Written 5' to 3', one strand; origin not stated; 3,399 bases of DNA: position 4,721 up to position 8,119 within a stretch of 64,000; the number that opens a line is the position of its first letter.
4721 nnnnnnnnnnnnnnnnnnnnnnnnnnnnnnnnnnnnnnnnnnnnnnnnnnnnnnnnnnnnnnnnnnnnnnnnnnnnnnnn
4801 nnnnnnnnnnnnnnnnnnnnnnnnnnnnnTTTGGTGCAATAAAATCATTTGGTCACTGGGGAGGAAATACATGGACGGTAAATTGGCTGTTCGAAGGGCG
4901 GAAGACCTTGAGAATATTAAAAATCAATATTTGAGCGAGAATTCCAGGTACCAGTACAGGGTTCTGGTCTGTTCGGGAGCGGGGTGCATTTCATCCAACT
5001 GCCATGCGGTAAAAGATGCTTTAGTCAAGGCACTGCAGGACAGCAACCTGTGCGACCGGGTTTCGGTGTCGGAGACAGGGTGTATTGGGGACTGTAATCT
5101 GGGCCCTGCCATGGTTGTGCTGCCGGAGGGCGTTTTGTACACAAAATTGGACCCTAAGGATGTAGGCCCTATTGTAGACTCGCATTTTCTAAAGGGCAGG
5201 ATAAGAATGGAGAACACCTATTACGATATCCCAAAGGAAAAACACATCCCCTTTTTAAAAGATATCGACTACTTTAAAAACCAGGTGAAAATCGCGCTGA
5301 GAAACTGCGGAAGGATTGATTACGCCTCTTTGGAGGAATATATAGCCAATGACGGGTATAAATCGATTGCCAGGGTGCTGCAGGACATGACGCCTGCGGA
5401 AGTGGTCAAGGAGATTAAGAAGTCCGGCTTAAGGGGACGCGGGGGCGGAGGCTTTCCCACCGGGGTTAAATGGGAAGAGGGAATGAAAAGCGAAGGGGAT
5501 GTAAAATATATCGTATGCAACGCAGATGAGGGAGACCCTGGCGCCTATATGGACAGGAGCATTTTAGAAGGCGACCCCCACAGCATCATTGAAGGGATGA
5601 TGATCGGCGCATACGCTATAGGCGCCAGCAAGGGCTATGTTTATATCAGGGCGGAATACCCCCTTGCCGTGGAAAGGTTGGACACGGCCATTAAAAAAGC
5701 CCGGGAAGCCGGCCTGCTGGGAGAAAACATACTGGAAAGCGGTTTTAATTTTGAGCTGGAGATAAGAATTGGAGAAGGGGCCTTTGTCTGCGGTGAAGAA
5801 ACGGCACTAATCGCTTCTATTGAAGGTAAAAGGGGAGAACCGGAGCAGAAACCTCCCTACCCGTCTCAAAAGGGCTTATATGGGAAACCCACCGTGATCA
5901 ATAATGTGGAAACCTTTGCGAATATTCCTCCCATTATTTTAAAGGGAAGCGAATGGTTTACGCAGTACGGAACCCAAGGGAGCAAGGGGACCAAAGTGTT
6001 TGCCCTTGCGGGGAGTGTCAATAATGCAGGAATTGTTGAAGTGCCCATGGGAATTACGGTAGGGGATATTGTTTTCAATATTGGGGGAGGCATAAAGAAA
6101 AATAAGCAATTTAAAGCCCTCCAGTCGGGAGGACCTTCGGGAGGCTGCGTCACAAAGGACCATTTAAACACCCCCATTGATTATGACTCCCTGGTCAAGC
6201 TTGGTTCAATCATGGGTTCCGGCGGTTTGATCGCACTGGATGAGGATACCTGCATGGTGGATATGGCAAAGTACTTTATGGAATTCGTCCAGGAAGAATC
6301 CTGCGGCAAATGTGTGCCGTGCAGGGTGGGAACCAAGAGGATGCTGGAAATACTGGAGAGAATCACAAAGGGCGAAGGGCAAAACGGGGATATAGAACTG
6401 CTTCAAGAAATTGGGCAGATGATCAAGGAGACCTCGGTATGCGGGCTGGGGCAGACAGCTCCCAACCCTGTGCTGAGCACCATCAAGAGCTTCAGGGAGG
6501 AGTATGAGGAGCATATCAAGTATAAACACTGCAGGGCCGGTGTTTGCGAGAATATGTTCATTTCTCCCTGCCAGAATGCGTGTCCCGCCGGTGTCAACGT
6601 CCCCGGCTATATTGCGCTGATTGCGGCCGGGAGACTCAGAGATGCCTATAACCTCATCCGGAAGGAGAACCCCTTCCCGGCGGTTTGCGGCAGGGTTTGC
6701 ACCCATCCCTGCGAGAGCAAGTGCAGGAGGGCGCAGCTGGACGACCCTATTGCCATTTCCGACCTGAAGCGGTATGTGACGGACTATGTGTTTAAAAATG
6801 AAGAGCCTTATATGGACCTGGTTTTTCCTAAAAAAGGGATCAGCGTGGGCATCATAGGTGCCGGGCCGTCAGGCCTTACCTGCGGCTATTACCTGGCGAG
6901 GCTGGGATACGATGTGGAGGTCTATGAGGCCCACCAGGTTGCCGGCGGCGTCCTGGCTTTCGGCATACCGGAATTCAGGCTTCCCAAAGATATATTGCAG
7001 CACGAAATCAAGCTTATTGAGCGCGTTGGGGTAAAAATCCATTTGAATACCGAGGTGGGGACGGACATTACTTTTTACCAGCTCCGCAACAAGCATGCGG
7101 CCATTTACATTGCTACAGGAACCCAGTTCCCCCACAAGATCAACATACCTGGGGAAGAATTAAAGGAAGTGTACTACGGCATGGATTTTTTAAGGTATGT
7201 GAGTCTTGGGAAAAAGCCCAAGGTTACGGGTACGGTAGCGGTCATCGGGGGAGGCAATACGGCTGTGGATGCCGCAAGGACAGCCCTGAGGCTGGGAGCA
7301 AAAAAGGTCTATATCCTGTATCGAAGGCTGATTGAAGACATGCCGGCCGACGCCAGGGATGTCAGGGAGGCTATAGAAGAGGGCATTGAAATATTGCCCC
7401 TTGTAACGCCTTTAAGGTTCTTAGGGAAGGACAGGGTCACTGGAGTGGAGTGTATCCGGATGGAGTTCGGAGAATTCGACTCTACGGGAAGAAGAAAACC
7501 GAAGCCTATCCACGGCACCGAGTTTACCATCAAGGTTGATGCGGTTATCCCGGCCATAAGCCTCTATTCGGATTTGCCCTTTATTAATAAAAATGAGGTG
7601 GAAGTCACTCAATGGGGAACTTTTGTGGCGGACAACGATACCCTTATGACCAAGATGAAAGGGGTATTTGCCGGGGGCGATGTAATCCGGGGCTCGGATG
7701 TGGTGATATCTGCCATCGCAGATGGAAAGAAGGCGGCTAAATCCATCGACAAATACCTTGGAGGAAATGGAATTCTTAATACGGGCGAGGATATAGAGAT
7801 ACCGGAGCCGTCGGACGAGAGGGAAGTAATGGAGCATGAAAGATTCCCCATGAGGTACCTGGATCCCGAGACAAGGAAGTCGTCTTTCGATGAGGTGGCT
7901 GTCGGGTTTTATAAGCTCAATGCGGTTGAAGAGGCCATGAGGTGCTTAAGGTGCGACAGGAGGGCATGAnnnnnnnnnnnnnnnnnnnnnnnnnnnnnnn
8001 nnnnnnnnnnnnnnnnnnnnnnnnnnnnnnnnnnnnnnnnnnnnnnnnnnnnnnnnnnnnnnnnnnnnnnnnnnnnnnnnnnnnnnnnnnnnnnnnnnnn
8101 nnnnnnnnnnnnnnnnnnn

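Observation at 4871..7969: NuoF-type hydrogenase subunit fused to a GltD/NfnB-type NAD(P)H-FAD-FeS module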

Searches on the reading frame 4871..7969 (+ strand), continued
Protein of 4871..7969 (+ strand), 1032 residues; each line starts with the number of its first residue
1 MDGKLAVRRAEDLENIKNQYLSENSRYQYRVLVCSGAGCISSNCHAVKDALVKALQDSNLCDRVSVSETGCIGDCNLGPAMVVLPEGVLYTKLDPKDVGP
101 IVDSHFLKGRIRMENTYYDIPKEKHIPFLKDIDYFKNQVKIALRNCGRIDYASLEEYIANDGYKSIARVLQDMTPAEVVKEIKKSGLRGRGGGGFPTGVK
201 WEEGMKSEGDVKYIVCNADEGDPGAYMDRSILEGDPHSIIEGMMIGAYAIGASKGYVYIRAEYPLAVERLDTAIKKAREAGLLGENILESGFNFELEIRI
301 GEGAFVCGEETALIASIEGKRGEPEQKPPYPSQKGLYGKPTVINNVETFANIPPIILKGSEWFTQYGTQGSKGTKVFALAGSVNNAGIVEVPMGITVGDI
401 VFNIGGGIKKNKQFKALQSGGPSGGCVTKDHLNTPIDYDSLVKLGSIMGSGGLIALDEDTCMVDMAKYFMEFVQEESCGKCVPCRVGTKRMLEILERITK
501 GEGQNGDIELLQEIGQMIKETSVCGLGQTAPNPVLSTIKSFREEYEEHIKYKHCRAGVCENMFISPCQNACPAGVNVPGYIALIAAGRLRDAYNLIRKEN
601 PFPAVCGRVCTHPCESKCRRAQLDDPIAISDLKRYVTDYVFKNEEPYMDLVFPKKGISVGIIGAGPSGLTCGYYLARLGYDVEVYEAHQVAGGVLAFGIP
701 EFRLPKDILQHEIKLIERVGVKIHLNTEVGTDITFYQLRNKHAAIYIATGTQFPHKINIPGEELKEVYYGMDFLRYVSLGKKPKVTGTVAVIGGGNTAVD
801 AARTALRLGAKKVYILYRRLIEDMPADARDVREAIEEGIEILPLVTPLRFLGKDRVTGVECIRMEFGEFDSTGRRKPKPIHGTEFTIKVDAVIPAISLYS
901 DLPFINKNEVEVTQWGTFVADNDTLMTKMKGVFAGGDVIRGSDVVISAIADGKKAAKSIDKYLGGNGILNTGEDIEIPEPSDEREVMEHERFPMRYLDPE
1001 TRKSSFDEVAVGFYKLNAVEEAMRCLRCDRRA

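Call 66: find_encoding_contigs(protein=P0147, flank=6000, max_places=3)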
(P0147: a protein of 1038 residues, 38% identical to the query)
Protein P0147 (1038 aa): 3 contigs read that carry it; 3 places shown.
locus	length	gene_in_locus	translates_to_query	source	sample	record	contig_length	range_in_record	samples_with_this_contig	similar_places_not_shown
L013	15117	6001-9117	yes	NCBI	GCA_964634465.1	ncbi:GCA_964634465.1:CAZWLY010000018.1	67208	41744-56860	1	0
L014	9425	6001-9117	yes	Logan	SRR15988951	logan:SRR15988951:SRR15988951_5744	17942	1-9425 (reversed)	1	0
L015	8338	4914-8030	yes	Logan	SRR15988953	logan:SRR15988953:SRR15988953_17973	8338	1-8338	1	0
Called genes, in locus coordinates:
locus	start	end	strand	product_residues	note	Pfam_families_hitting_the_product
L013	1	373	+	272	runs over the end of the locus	PF00561:Abhydrolase_1, PF12146:Hydrolase_4, PF12697:Abhydrolase_6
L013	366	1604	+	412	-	PF12832:MFS_1_like (weak), PF07690:MFS_1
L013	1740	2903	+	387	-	PF00389:2-Hacid_dh, PF02826:2-Hacid_dh_C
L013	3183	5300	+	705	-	PF04879:Molybdop_Fe4S4, PF00384:Molybdopterin, PF01568:Molydop_binding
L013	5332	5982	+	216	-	PF13237:Fer4_10 (faint), PF14697:Fer4_21 (faint), PF12838:Fer4_7, PF13247:Fer4_11, PF13187:Fer4_9 (weak), PF12838:Fer4_7 (weak), PF00037:Fer4, PF12797:Fer4_2 (weak)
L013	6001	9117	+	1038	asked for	PF01512:Complex1_51K, PF10531:SLBB, PF14691:Fer4_20, PF01266:DAO (weak), PF01946:Thi4 (weak), PF07992:Pyr_redox_2, PF13450:NAD_binding_8, PF13738:Pyr_redox_3, +8 more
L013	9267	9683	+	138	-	PF01894:YjbQ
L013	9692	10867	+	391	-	PF00155:Aminotran_1_2, PF01041:DegT_DnrJ_EryC1, PF01053:Cys_Met_Meta_PP (weak)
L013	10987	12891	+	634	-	-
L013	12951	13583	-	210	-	-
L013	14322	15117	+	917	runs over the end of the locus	PF00072:Response_reg, PF13426:PAS_9, PF00989:PAS, PF08448:PAS_4, PF13188:PAS_8, PF00989:PAS, PF08448:PAS_4, PF13426:PAS_9, +10 more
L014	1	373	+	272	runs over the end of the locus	PF00561:Abhydrolase_1, PF12146:Hydrolase_4, PF12697:Abhydrolase_6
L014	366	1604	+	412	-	PF12832:MFS_1_like (weak), PF07690:MFS_1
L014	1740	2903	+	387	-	PF00389:2-Hacid_dh, PF02826:2-Hacid_dh_C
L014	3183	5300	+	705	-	PF04879:Molybdop_Fe4S4, PF00384:Molybdopterin, PF01568:Molydop_binding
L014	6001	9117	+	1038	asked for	PF01512:Complex1_51K, PF10531:SLBB, PF14691:Fer4_20, PF01266:DAO (weak), PF01946:Thi4 (weak), PF07992:Pyr_redox_2, PF13450:NAD_binding_8, PF13738:Pyr_redox_3, +8 more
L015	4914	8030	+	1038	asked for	PF01512:Complex1_51K, PF10531:SLBB, PF14691:Fer4_20, PF01266:DAO (weak), PF01946:Thi4 (weak), PF07992:Pyr_redox_2, PF13450:NAD_binding_8, PF13738:Pyr_redox_3, +8 more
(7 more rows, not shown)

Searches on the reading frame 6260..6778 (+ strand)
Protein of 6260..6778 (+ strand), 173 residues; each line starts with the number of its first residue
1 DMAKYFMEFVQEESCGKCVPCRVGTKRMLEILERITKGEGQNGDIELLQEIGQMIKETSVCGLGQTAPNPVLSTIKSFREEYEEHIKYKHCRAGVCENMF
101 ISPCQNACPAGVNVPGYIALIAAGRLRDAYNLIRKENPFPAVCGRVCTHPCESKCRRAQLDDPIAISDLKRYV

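Call 27: search_solved_structures(query=window:6260-6778:+, max_evalue=1e-15, show_alignments=5)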
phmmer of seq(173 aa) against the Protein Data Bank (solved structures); distinct sequences matched with E-value up to 1e-15: 15.
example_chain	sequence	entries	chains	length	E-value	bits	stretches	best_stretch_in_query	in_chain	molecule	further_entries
8a6t_B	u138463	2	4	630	1.3e-40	142.2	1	1-99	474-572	Electron bifurcating hydrogenase subunit HydB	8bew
7q4w_B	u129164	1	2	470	3.7e-40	140.7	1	1-131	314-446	Iron hydrogenase HydB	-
7q4v_B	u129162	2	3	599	5.5e-40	140.2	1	1-131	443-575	Iron hydrogenase HydB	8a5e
8oh5_B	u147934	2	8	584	1.4e-38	135.7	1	1-101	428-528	NAD-reducing hydrogenase subunit HoxF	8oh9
7t2r_B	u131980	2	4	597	1.1e-35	126.1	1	1-99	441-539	NiFe hydrogenase subunit B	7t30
9bov_B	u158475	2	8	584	2.3e-35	125.1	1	1-100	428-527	NADH dehydrogenase (Quinone)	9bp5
9mqx_B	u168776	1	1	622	1.5e-31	112.7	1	1-105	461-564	NADH:ubiquinone oxidoreductase, NADH-binding (51 kD) subunit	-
9n5u_B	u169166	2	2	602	1.9e-31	112.4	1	1-100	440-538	NfnB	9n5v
7p5h_B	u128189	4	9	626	3.8e-28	101.6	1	2-97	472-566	Fe-hydrogenase, subunit beta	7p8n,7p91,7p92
9bov_A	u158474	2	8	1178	6.5e-20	74.8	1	102-173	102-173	Molybdopterin oxidoreductase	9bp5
9n5u_A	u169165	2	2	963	4.9e-18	68.7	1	101-172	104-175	NfnA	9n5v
7tgh_V1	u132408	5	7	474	2.6e-17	66.4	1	7-92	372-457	NADH dehydrogenase [ubiquinone] flavoprotein 1, mitochondrial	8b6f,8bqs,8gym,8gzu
8qby_F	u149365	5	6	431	7.6e-17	64.8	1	8-91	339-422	NADH-quinone oxidoreductase subunit F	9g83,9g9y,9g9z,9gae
8e9g_F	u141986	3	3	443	1.5e-16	63.9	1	6-86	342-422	NADH-quinone oxidoreductase subunit F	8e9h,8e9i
8oh5_C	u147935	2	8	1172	2.7e-16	63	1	102-173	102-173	Formate dehydrogenase-O, major subunit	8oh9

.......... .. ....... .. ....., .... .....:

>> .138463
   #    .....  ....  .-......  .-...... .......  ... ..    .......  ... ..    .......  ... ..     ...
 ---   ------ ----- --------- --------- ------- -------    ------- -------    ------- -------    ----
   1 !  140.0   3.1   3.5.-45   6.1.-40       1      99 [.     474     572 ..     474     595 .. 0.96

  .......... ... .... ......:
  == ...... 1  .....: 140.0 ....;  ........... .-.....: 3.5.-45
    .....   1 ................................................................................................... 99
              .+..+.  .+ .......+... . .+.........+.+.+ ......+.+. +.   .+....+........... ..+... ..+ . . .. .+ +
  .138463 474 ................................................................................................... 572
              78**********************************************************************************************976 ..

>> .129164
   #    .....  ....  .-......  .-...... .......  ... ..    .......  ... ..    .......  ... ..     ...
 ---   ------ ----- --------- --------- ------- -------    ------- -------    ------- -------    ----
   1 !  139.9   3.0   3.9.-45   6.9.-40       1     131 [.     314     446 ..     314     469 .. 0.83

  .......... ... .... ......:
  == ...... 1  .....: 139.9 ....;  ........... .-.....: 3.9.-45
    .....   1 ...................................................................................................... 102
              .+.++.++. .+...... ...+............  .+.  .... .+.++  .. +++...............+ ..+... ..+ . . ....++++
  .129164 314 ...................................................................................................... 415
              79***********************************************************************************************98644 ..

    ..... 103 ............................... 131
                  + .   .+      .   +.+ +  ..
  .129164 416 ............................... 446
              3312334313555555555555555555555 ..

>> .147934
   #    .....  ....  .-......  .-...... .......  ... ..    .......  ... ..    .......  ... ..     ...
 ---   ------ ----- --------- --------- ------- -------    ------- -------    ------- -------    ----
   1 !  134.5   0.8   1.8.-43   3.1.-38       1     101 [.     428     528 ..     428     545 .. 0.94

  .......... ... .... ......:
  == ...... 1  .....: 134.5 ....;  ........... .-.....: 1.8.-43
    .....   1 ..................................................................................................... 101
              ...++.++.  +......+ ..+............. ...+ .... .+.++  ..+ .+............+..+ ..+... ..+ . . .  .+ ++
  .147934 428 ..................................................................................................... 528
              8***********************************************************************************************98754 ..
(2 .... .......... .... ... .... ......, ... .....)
